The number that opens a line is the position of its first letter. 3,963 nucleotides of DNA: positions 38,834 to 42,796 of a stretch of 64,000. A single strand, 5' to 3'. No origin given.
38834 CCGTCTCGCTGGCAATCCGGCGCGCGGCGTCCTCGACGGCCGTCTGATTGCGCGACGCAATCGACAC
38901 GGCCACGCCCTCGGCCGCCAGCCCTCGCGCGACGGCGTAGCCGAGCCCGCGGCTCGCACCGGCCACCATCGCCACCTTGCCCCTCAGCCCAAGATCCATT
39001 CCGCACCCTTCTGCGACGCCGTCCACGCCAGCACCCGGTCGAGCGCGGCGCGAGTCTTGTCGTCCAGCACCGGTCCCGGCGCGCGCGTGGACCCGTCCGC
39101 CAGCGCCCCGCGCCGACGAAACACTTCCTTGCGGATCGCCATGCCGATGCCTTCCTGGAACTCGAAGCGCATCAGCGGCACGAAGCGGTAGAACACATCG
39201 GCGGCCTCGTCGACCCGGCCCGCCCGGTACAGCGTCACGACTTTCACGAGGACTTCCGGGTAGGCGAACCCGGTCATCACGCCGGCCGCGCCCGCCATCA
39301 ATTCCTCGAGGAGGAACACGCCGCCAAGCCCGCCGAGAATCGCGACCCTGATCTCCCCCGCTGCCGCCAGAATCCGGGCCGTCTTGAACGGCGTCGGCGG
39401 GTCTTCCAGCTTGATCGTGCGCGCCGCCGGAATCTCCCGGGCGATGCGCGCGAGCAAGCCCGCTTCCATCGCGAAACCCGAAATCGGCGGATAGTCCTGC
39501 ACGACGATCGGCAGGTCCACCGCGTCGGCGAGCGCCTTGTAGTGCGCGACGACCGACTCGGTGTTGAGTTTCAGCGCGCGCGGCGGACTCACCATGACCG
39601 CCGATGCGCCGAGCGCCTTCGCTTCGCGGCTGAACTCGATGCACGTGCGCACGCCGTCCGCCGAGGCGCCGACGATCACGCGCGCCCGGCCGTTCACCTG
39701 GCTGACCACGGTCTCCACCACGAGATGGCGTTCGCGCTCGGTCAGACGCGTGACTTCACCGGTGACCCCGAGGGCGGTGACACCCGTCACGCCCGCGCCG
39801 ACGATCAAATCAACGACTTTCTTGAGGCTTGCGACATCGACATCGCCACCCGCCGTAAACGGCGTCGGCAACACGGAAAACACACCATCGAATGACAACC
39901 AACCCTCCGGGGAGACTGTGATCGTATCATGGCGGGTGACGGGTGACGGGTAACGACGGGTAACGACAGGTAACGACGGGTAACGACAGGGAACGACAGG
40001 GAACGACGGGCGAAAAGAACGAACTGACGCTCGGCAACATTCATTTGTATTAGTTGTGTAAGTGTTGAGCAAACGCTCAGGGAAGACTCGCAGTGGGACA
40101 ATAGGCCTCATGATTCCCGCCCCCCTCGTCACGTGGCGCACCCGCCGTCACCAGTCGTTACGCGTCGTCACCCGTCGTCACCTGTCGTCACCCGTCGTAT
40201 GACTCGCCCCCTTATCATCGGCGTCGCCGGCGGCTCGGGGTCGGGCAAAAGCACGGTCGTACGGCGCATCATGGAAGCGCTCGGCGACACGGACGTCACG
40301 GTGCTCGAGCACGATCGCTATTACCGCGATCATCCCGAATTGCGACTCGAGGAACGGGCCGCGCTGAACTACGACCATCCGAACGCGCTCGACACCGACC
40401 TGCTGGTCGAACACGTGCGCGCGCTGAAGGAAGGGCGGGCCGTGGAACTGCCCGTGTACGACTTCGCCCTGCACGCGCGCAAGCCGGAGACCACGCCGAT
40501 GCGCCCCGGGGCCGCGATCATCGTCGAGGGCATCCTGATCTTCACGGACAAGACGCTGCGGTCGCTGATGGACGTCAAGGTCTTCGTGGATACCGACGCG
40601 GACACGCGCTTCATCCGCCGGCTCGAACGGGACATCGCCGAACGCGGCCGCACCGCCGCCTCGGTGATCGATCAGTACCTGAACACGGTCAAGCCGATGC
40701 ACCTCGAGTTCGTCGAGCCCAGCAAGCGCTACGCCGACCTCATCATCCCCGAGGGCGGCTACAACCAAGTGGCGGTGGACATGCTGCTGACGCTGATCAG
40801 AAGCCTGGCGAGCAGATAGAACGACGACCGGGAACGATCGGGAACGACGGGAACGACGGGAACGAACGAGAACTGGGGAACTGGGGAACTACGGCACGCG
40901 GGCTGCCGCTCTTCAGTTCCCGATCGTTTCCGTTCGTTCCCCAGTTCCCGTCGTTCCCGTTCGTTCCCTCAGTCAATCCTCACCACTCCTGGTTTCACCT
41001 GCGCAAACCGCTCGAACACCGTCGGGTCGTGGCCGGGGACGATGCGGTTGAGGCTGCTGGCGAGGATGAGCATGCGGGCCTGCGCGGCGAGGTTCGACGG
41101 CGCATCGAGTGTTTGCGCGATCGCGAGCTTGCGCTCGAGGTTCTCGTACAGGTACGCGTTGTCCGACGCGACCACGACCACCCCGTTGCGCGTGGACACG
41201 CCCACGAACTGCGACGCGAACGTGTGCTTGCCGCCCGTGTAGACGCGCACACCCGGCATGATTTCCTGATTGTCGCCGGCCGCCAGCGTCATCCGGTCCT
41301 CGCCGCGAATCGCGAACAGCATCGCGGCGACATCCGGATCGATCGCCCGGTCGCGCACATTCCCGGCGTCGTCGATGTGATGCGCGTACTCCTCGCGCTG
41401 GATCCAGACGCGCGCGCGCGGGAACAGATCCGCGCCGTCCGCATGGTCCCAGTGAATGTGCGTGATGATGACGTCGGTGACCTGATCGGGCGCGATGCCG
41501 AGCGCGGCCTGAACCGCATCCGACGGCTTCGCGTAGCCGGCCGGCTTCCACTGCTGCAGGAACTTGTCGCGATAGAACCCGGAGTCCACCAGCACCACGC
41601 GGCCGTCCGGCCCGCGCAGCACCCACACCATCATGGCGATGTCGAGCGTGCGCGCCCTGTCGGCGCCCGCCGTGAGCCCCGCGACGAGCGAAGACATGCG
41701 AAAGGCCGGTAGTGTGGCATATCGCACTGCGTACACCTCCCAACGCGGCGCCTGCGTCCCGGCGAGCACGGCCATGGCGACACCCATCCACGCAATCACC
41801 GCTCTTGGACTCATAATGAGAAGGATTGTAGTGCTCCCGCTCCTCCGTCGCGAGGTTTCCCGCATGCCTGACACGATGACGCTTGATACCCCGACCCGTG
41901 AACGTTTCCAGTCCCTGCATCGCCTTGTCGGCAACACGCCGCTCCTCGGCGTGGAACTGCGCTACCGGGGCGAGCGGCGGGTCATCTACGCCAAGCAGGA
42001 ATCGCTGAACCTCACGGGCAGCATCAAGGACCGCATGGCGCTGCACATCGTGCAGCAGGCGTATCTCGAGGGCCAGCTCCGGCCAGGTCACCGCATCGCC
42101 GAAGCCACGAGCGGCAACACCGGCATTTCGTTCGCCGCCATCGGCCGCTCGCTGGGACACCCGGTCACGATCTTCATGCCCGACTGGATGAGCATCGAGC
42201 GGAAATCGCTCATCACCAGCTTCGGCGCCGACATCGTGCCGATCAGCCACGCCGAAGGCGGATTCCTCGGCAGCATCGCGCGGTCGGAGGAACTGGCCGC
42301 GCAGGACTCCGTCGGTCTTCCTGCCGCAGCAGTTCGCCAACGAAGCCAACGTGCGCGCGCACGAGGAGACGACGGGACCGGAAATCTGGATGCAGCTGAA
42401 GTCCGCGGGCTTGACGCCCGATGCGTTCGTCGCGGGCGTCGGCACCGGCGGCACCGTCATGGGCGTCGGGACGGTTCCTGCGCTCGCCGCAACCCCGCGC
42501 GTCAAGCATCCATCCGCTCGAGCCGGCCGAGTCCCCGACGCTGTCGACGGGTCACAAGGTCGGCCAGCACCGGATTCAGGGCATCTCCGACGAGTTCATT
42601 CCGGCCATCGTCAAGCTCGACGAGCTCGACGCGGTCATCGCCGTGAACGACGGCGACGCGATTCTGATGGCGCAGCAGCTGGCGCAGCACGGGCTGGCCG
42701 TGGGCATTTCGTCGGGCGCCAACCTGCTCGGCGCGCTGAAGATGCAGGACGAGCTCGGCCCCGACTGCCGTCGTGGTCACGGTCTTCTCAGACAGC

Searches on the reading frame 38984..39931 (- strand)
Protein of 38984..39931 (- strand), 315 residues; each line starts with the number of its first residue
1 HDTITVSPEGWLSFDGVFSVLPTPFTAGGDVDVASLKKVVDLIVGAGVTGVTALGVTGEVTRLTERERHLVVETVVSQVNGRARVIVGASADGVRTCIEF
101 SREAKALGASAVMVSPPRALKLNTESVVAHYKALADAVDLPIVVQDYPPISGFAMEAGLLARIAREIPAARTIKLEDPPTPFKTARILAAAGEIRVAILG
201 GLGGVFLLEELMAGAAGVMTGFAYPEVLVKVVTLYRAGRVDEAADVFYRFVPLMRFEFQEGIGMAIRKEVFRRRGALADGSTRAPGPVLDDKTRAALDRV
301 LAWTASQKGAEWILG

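Call 81: search_protein_families(library=pfam, proteins=[window:38984-39931:-], max_evalue=0.001)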
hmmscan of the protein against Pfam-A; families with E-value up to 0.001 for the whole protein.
window:38984-39931:- (315 aa): 1 family
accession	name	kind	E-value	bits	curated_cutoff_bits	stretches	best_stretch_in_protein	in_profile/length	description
PF00701.28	DHDPS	-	1.3e-31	109.9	22.1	1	14-301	2-286/289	Dihydrodipicolinate synthetase family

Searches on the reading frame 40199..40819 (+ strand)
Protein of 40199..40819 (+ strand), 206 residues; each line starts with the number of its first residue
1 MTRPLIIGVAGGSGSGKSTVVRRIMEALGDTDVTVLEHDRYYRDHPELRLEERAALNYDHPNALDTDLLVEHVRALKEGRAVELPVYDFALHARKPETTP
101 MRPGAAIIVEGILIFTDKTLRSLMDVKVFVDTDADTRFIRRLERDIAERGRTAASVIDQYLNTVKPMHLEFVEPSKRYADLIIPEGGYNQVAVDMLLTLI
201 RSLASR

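Call 62: find_encoding_contigs(protein=window:40199-40819:+, flank=3000, max_places=10)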
Protein window:40199-40819:+ (206 aa): no gene with exactly this product is on record in the collection.

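Call 81: search_protein_families(library=pfam, proteins=[window:40199-40819:+], max_evalue=0.001)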
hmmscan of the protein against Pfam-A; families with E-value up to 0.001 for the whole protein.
window:40199-40819:+ (206 aa): 8 families
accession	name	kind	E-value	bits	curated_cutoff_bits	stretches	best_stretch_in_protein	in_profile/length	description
PF00485.24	PRK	-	6.3e-48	163.6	22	1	6-191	1-195/196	Phosphoribulokinase / Uridine kinase family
PF13238.12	AAA_18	-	2.5e-06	28.4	29.4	1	7-148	1-115/128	AAA domain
PF06414.18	Zeta_toxin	-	1.5e-05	25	22.3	1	3-50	15-63/199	Zeta toxin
PF13207.12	AAA_17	-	2.1e-05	25.3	27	0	11-30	2-21/136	AAA domain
PF13671.12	AAA_33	-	7.3e-05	23.5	27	1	9-52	4-42/143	AAA domain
PF13191.12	AAA_16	-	0.0003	21.8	32.6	1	3-39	23-59/167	AAA ATPase domain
PF01121.26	CoaE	-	0.00068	19.8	27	0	5-152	1-151/180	Dephospho-CoA kinase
PF02224.24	Cytidylate_kin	-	0.00068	19.8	26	0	7-44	1-35/211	Cytidylate kinase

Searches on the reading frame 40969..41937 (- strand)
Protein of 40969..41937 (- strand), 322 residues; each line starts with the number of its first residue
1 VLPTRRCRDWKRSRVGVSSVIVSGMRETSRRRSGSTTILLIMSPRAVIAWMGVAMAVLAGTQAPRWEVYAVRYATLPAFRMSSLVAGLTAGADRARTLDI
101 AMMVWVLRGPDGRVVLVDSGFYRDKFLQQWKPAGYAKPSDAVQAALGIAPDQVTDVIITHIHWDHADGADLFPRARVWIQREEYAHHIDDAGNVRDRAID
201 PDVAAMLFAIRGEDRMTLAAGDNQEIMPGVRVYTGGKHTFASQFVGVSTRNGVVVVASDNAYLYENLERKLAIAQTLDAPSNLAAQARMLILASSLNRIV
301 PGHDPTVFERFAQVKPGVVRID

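Call 17: search_protein_families(library=pfam, proteins=[window:40969-41937:-], max_evalue=0.001)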
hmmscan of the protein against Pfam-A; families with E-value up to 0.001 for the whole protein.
window:40969-41937:- (322 aa): 1 family
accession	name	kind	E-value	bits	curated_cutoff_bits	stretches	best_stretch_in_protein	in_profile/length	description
PF00753.33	Lactamase_B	-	5.2e-15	56.3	22.7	1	104-303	8-196/196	Metallo-beta-lactamase superfamily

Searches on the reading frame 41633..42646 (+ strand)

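Call 17: search_protein_families(library=pfam, proteins=[window:41633-42646:+], max_evalue=0.001)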
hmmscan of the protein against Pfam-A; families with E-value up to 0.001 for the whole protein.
window:41633-42646:+ (337 aa): 1 family
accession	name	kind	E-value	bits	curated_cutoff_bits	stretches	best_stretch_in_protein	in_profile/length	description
PF00291.31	PALP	-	5.4e-30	105.2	35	1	98-226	4-127/295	Pyridoxal-phosphate dependent enzyme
